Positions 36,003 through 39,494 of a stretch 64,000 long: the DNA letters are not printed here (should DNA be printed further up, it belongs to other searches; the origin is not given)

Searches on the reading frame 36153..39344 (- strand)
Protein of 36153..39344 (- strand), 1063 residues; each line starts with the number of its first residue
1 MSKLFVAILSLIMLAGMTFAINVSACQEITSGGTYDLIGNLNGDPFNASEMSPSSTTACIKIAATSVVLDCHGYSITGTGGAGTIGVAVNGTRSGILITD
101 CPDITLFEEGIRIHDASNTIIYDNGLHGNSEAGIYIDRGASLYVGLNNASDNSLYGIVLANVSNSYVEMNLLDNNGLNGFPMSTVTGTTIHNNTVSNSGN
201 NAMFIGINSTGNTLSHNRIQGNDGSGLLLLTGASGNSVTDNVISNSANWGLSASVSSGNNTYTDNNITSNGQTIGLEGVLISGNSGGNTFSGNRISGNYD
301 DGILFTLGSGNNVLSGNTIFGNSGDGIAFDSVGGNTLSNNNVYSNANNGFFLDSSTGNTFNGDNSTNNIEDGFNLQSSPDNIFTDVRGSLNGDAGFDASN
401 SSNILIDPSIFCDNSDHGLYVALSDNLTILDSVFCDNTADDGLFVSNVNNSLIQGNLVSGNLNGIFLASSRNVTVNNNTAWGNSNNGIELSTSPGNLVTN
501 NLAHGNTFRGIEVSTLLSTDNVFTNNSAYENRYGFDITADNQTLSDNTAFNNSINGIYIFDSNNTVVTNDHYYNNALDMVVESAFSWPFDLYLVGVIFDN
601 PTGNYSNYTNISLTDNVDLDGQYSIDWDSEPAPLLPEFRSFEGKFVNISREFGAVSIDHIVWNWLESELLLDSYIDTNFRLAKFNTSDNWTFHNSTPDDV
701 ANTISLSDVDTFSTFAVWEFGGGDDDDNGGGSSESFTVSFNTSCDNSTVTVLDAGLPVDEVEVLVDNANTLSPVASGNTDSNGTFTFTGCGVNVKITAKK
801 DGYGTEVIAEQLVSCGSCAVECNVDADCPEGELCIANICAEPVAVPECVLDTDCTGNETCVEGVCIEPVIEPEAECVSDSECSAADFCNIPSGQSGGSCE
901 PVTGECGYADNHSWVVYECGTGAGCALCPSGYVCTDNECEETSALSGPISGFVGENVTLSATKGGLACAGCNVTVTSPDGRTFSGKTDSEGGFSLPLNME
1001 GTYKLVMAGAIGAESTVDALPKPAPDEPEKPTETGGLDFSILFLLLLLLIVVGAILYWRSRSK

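Call 90: search_protein_families(library=pfam, proteins=[window:36153-39344:-], max_evalue=0.00001)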
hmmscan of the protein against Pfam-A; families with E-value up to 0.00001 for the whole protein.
window:36153-39344:- (1063 aa): 3 families
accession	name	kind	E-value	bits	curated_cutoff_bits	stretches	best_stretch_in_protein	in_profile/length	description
PF13229.12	Beta_helix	-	1.3e-55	187.8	25.9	5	87-243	3-158/158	Right handed beta helix region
PF05048.19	NosD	-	7.4e-43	146.9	23.6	3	103-250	33-177/212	Periplasmic copper-binding protein (NosD)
PF13620.12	CarboxypepD_reg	-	9e-11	42.4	32.3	0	749-809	4-65/82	Carboxypeptidase regulatory-like domain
